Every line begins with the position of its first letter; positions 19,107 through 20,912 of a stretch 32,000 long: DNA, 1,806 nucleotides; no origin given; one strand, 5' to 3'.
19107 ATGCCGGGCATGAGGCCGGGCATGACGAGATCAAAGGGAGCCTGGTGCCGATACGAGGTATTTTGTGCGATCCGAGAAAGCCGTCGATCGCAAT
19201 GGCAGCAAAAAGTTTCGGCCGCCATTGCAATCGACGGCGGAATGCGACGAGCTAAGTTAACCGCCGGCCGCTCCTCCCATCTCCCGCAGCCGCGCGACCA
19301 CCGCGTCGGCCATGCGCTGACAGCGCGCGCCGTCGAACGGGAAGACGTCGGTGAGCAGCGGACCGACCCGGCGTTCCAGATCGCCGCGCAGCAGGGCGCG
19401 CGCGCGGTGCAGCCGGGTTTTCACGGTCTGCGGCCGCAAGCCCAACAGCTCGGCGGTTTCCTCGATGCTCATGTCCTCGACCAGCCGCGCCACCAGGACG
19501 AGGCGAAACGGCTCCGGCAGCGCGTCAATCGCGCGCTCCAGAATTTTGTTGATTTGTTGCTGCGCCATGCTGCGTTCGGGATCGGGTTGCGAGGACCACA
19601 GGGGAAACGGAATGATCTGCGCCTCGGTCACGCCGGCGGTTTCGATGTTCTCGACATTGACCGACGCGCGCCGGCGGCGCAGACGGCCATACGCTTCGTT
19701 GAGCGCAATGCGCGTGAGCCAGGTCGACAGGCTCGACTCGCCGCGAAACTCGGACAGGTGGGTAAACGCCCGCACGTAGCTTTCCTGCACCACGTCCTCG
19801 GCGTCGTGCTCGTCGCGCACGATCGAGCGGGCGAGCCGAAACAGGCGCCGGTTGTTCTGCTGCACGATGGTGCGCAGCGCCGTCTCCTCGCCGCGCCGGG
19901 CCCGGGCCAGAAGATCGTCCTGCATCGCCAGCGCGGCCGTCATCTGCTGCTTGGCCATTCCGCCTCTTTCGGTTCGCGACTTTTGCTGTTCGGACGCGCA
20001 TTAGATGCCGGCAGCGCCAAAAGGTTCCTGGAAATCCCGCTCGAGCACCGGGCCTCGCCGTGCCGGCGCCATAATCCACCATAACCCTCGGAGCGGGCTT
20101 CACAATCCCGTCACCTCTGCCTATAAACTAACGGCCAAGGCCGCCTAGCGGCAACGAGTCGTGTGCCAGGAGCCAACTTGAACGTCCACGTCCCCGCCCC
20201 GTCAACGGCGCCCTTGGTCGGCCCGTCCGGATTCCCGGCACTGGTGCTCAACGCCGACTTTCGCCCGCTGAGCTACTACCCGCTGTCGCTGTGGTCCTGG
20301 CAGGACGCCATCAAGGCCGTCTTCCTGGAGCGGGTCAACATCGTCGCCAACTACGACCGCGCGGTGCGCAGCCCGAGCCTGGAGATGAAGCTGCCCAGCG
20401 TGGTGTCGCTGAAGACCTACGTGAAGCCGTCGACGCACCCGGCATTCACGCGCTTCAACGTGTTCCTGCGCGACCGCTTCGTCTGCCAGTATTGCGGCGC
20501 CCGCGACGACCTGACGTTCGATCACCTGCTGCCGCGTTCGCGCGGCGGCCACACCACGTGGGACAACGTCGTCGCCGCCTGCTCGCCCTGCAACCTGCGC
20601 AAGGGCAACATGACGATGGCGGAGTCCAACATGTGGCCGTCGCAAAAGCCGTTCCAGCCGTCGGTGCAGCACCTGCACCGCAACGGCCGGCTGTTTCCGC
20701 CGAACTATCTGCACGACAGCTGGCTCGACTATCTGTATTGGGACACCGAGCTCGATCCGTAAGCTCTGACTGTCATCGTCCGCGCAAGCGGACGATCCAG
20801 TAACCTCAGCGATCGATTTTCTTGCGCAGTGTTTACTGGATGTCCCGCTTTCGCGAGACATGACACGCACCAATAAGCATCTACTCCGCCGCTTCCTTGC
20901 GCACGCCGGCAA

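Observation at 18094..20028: ECF sigma factor with a duplicated ECF-type promoter in front of itself and of a DUF4142-cupredoxin operon, and no anti-sigma gene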

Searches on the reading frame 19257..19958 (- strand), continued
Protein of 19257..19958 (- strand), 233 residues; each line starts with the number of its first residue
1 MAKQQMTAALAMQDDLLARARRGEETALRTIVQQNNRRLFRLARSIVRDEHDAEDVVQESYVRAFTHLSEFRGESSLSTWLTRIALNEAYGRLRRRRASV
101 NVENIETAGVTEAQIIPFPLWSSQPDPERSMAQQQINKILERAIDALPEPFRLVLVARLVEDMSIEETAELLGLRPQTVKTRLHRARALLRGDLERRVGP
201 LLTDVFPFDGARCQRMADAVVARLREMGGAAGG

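Call 61: search_solved_structures(query=window:19257-19958:-, max_evalue=1e-10)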
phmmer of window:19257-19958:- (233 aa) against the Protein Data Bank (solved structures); distinct sequences matched with E-value up to 1e-10: 12.
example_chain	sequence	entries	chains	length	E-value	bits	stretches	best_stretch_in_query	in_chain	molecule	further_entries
5wuq_A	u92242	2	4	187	4e-24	88.7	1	17-194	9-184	ECF RNA polymerase sigma factor SigW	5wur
8z6g_B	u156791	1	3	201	8.4e-22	81.1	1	13-200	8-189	RNA polymerase sigma factor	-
6in7_B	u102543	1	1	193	1.3e-21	80.5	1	14-191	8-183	RNA polymerase sigma-H factor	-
6jbq_F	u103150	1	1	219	9.2e-21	77.7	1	13-191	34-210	ECF RNA polymerase sigma-E factor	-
1or7_A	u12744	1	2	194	1e-20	77.5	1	15-191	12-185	RNA polymerase sigma-E factor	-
9m9d_F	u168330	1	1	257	4.7e-18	68.9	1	30-194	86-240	ECF RNA polymerase sigma factor SigE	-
9m9e_F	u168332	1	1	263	5e-18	68.8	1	30-194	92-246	ECF RNA polymerase sigma factor SigE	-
9m98_F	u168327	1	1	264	5e-18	68.7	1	30-194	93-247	ECF RNA polymerase sigma factor SigE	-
6jcy_F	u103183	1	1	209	8.2e-17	64.8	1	39-194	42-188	ECF RNA polymerase sigma factor SigH,ECF RNA polymerase sigma factor SigE,ECF RNA polymera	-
4cxf_A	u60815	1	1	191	5.1e-14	55.7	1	16-192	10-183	RNA POLYMERASE SIGMA FACTOR CNRH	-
5zx2_F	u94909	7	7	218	8.3e-14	55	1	39-194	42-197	ECF RNA polymerase sigma factor SigH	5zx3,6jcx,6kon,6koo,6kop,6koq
7qh5_A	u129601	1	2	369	3.8e-11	46.3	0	42-197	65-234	RNA polymerase sigma factor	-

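Call 62: list_cluster_members(proteins=[window:19257-19958:-, window:18425-18949:-, window:18094-18414:-])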
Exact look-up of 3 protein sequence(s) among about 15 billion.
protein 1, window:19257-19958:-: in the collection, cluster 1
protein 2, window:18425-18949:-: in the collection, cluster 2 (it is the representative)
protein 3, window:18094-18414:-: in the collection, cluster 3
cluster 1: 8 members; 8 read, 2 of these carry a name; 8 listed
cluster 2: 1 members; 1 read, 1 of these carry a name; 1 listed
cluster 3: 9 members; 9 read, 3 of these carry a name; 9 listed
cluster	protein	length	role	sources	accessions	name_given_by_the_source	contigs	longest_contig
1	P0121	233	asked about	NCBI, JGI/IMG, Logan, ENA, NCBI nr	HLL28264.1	MAG TPA: RNA polymerase sigma factor [Xanthobacteraceae bacterium] | RNA polymerase sigma factor [Xanthobacteraceae bacterium]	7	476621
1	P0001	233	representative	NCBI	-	-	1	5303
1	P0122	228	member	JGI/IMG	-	RNA polymerase sigma-70 factor (ECF subfamily)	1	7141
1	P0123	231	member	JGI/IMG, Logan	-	-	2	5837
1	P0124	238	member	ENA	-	-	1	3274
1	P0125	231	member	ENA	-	-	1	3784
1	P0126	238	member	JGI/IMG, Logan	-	-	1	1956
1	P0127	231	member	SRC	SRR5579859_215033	-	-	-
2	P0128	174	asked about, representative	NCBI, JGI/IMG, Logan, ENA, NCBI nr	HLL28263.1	MAG TPA: DUF4142 domain-containing protein [Xanthobacteraceae bacterium] | DUF4142 domain-containing protein [Xanthobacteraceae bacterium]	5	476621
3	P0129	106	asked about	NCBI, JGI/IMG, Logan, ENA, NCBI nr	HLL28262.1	MAG TPA: cupredoxin domain-containing protein [Xanthobacteraceae bacterium] | cupredoxin domain-containing protein [Xanthobacteraceae bacterium]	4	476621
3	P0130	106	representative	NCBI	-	-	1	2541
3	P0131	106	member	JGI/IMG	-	plastocyanin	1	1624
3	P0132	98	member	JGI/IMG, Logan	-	plastocyanin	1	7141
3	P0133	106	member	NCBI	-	-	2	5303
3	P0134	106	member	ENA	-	-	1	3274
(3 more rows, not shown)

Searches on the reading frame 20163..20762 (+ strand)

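Call 3: search_protein_families(library=pfam, proteins=[window:20163-20762:+], max_evalue=0.01)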
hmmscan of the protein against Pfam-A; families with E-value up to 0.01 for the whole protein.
window:20163-20762:+ (199 aa): 3 families
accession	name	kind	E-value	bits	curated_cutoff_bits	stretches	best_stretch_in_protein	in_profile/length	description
PF01844.29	HNH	-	8.4e-14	51.9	21.4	1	108-149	1-46/47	HNH endonuclease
PF14279.12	HNH_5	-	1.7e-13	50.7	27.5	1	108-158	1-54/56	HNH endonuclease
PF13395.12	HNH_4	-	0.0069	16.8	22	0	118-151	19-52/54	HNH endonuclease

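Call 4: search_protein_families(library=ncbifam, proteins=[window:20163-20762:+], max_evalue=0.01)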
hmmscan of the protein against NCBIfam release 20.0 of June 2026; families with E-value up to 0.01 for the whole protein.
window:20163-20762:+ (199 aa): 3 families
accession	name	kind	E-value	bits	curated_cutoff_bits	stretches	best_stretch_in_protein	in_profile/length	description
NF040563.1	guided_IscB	equivalog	2e-11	43.6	175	1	74-158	162-246/314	RNA-guided endonuclease IscB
NF049971.1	CRISPR_Cas9d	exception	9e-07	27.9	375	1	95-151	535-597/986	type II CRISPR RNA-guided endonuclease Cas9d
NF038221.1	IcmJ_DotN_IVB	equivalog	0.00084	18.9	100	1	82-143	17-80/205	type IVB secretion system protein IcmJDotN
